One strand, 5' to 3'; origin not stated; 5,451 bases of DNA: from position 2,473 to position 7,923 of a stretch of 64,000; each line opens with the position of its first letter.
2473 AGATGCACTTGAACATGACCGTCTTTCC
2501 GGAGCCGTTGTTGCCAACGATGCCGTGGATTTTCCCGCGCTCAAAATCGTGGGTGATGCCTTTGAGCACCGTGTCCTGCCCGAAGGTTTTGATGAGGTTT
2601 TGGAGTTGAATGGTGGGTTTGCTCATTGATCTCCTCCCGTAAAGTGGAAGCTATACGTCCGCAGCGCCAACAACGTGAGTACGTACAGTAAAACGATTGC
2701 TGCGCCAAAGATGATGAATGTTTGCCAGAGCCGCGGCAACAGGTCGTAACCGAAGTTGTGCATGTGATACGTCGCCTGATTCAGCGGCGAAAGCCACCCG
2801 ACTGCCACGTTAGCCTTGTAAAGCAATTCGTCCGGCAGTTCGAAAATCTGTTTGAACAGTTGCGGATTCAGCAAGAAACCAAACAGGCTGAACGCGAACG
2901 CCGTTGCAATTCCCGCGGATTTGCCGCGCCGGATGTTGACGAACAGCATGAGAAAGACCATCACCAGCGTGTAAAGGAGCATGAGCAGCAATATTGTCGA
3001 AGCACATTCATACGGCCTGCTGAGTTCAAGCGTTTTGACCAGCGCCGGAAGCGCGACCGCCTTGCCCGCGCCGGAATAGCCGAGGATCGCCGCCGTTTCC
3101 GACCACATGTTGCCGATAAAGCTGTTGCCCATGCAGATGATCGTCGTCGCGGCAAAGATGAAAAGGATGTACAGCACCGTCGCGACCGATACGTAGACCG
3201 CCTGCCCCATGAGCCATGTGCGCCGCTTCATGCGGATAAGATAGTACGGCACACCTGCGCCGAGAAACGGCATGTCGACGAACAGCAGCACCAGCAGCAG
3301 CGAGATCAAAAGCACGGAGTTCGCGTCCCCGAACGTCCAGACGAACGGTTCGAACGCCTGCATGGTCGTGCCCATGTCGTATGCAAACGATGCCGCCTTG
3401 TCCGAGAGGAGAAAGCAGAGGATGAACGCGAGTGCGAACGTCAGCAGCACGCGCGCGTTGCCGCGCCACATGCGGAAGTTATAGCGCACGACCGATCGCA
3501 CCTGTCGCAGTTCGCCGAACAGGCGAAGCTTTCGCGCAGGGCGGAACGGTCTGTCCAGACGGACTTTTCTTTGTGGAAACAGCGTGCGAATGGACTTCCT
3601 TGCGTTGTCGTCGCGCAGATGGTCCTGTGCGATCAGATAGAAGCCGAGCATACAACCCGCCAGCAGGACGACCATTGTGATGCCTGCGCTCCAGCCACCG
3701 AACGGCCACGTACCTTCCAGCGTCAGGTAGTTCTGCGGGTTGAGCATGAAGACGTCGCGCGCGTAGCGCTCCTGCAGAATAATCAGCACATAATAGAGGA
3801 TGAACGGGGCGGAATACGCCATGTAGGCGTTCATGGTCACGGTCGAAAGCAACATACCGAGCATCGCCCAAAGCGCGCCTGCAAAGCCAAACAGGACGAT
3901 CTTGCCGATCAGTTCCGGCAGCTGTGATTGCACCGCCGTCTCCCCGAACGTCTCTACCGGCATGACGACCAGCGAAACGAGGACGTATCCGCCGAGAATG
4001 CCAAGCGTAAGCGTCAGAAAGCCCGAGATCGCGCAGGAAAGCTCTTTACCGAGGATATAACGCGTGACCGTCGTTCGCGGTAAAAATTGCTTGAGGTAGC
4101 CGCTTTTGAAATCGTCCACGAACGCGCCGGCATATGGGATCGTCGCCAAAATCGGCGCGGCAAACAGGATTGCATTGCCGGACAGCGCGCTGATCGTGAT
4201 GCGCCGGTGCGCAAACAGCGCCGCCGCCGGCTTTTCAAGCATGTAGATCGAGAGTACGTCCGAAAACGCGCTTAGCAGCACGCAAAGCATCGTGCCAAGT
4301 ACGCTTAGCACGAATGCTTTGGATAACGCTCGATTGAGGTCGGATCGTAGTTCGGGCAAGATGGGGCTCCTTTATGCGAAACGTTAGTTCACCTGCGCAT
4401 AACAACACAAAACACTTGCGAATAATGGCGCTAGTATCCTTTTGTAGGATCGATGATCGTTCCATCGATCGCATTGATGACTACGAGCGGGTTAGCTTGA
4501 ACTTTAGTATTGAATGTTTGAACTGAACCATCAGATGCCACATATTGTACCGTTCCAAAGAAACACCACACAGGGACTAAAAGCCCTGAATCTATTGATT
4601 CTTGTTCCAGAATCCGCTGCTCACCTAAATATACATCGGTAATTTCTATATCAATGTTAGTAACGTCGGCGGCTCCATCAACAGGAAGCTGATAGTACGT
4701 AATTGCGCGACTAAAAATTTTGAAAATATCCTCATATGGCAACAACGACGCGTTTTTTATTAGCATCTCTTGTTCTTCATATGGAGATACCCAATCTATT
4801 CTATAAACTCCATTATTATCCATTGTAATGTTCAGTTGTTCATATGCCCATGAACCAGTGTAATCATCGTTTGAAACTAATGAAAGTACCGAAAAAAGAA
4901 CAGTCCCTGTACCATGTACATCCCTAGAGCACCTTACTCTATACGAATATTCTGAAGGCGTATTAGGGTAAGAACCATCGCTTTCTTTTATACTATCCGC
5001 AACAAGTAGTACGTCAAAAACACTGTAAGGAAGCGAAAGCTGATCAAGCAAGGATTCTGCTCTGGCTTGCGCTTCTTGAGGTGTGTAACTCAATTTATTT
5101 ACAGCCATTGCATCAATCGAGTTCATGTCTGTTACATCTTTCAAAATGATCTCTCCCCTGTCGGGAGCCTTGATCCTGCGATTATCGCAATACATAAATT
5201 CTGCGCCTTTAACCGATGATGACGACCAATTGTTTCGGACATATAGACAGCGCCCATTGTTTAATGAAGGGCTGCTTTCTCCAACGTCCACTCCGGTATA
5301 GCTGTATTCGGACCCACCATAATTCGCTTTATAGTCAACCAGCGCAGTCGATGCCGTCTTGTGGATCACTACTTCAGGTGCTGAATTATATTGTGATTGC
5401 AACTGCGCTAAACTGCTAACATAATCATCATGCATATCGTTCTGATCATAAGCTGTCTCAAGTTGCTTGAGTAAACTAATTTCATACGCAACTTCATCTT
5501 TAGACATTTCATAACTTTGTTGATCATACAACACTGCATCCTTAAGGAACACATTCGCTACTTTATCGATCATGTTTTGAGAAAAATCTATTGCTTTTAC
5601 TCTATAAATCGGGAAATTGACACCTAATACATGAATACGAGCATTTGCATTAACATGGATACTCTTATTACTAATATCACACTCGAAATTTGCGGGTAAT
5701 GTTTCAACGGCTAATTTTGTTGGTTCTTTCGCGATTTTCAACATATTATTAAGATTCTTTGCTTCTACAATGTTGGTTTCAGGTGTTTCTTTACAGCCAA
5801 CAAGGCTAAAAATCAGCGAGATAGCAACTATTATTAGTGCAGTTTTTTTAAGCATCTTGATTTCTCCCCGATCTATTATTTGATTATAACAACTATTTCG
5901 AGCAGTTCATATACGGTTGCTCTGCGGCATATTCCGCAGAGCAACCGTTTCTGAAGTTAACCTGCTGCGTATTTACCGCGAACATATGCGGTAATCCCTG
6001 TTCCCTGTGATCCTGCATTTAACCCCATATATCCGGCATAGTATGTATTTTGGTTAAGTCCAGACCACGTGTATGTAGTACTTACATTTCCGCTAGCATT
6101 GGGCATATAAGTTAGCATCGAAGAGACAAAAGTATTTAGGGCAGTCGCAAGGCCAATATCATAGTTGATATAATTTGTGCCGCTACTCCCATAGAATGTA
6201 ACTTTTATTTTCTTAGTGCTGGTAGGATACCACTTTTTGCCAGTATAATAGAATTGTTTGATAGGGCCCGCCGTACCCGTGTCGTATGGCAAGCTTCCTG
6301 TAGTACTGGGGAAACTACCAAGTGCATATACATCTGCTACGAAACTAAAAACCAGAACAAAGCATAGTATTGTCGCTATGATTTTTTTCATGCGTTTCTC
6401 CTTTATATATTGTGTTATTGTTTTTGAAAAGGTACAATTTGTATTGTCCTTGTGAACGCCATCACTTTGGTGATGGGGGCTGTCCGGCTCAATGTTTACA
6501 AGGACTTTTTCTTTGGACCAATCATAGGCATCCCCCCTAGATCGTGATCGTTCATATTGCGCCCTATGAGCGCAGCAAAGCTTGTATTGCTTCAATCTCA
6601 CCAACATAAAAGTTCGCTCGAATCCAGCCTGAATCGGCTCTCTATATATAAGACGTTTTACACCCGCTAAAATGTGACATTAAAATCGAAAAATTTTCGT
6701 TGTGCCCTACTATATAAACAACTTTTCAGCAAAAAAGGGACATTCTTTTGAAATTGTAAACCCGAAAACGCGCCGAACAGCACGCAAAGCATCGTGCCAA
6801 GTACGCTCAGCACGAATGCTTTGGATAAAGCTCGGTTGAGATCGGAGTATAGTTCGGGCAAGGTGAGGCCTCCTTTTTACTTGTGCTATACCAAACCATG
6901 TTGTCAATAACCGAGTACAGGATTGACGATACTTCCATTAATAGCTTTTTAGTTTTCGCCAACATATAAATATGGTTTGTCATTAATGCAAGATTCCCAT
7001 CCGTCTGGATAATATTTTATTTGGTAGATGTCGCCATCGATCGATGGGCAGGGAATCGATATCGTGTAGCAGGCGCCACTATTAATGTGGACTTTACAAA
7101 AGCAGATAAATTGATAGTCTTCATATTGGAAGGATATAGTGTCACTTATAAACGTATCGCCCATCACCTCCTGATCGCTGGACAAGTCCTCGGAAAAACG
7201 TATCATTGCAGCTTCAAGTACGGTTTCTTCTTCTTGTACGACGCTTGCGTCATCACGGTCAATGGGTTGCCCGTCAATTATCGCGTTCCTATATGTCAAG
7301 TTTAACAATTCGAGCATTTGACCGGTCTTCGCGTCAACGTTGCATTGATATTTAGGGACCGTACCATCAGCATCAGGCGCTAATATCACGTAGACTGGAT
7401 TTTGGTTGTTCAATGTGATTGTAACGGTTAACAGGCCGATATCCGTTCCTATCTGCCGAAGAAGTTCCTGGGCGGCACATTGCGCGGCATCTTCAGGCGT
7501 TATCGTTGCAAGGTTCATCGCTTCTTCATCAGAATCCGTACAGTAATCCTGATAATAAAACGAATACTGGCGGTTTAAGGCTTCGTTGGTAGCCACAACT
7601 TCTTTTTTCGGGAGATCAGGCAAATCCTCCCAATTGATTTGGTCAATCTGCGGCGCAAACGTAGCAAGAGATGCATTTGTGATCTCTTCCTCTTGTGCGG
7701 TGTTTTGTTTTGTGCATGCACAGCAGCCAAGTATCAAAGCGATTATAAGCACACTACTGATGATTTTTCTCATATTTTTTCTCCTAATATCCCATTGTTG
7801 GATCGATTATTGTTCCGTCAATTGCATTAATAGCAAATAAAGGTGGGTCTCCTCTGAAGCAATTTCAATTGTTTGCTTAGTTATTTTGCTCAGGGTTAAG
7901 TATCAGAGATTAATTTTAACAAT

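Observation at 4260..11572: AT-rich lipoprotein and secreted-protein cassettes stacked upstream of a GC-rich ABC permease, each junction marked by a direct repeat of the permease 5' end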

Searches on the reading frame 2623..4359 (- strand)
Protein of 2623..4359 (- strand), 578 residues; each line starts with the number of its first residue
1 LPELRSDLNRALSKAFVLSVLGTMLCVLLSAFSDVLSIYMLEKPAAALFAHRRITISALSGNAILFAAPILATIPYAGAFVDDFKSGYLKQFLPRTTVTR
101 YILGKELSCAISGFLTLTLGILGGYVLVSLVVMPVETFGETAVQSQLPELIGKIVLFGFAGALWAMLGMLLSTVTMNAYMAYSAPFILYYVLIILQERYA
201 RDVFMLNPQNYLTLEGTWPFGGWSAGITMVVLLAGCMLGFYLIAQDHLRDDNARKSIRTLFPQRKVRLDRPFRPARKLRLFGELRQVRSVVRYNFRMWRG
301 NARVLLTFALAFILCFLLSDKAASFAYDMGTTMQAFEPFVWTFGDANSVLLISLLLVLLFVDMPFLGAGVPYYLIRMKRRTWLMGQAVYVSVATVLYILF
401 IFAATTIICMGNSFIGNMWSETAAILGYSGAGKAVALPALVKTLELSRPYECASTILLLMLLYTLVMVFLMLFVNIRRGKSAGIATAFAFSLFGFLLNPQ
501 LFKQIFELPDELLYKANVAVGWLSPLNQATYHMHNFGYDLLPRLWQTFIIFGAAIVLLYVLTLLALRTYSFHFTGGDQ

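Call 7: search_protein_families(library=pfam, proteins=[window:2623-4359:-], max_evalue=0.01)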
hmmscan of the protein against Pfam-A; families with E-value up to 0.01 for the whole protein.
window:2623-4359:- (578 aa): 0 families

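Call 8: search_protein_families(library=ncbifam, proteins=[window:2623-4359:-], max_evalue=0.01)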
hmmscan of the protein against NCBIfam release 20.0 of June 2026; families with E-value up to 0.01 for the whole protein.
window:2623-4359:- (578 aa): 0 families

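Call 10: find_encoding_contigs(protein=window:2623-4359:-, flank=10000, max_places=10)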
Protein window:2623-4359:- (578 aa): no gene with exactly this product is on record in the collection.

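Call 11: find_related_loci(query=window:2623-4359:-, collection=genome_contigs, flank=10000)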
Query window:2623-4359:- (578 aa) in genome_contigs; peptide patterns used: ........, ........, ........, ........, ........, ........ (x = any residue, [..] = any of these).
286 stretches matched a pattern; 258 encode a relative of the query (tblastn E <= 1e-3); the best 80 are kept; 79 distinct loci.
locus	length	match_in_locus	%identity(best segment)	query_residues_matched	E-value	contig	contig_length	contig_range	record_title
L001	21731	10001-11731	97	1-577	0e+0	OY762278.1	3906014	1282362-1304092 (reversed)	MAG: Christensenellaceae bacterium isolate d7c23e02-40a4-4312-836d-43190f2e112a genome assembly, chromosome: 1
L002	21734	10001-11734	87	1-578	0e+0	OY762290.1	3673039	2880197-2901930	MAG: Christensenellaceae bacterium isolate 20c35e01-8a7f-49ef-9147-7de253b6e4f4 genome assembly, chromosome: 1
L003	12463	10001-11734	88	1-578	0e+0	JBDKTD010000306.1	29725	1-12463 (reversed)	MAG: Clostridiaceae bacterium isolate 6_bin.143_R2 c_000000214921, whole genome shotgun sequence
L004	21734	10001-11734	87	1-578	0e+0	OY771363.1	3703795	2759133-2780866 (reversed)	MAG: Christensenellaceae bacterium isolate 38ba8450-c70d-4108-8ba4-09623ba0e347 genome assembly, chromosome: 1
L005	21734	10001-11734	86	1-578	0e+0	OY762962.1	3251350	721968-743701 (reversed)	MAG: Christensenellaceae bacterium isolate 71fbd196-4d72-4d9d-b023-dc0a1f92e7b0 genome assembly, chromosome: 1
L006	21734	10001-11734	83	1-578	0e+0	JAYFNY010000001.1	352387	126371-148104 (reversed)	MAG: Eubacteriales bacterium isolate 5C_59 c_5C_000000004683, whole genome shotgun sequence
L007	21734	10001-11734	97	1-578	0e+0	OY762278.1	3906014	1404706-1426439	MAG: Christensenellaceae bacterium isolate d7c23e02-40a4-4312-836d-43190f2e112a genome assembly, chromosome: 1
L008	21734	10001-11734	87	1-578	0e+0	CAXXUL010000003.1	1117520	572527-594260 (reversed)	MAG: Christensenellaceae bacterium isolate 01a02c0c-5802-4c47-8e2d-6646ecf7da28 genome assembly, contig: contig_3, whole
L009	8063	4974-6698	76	4-578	0e+0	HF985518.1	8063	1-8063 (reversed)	Clostridium sp. CAG:1024 genomic scaffold, scf389, whole genome shotgun sequence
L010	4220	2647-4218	76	3-526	0e+0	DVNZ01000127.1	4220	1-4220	MAG TPA_asm: Candidatus Aphodomorpha intestinavium isolate ChiGjej2B2-16831 ChiGjej2B2M5__C400974_L4220_SRR6323342, whol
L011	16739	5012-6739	63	4-578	0e+0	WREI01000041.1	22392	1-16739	MAG: Clostridiales bacterium isolate Lab288P3bin85 Ga0123353_10002622, whole genome shotgun sequence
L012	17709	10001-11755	63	1-578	0e+0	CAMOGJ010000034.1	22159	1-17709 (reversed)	MAG: uncultured Clostridia bacterium isolate SRR873604_bin.123_metaWRAP_v1.3_MAG genome assembly, contig: NODE_3934_leng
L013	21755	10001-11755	62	1-578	0e+0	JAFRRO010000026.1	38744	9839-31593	MAG: Clostridia bacterium isolate RGIG2736 Goat_Omasum-4__c172078, whole genome shotgun sequence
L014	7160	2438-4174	62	1-577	0e+0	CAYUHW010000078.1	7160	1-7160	MAG TPA_asm: uncultured Christensenella sp. isolate SRP350583_co2_295 genome assembly, contig: NODE_15875_length_7160_co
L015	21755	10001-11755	62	1-578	0e+0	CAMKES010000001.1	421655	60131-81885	MAG: uncultured Clostridia bacterium isolate SRR12081303_bin.1_metaWRAP_v1.3_MAG genome assembly, contig: ERZ12289767.4,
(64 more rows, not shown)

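Call 48: search_solved_structures(query=window:2623-4359:-, max_evalue=1)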
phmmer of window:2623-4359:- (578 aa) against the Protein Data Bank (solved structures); distinct sequences matched with E-value up to 1: 0.

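Call 65: search_protein_families(library=pfam, proteins=[window:2623-4359:-], max_evalue=10)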
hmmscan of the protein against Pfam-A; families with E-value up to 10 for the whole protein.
window:2623-4359:- (578 aa): 0 families

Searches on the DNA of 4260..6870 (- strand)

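Call 76: search_dna_similar(query=window:4260-6870:-, collection=plasmids, mode=distant, max_rows=5)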
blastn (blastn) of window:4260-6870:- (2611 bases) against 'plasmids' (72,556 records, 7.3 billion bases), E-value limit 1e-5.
No match.

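Call 77: search_dna_similar(query=window:4260-6870:-, collection=phages, mode=distant, max_rows=5)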
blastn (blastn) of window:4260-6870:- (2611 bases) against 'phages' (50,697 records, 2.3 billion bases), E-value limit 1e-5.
No match.

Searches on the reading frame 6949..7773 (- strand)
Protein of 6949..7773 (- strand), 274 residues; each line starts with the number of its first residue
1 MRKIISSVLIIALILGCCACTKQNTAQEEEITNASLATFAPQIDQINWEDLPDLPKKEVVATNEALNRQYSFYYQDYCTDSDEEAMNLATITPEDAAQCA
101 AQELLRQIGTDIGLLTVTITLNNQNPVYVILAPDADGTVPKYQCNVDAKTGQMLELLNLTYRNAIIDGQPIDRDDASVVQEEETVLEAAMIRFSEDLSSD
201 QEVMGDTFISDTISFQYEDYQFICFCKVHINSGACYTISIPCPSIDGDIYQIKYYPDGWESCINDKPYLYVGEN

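Call 7: search_protein_families(library=pfam, proteins=[window:6949-7773:-], max_evalue=0.01)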
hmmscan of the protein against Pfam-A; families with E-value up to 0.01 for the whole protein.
window:6949-7773:- (274 aa): 0 families

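Call 8: search_protein_families(library=ncbifam, proteins=[window:6949-7773:-], max_evalue=0.01)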
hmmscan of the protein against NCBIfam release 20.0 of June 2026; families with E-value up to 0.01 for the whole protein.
window:6949-7773:- (274 aa): 0 families

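Call 65: search_protein_families(library=pfam, proteins=[window:6949-7773:-], max_evalue=10)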
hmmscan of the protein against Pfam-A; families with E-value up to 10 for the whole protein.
window:6949-7773:- (274 aa): 0 families
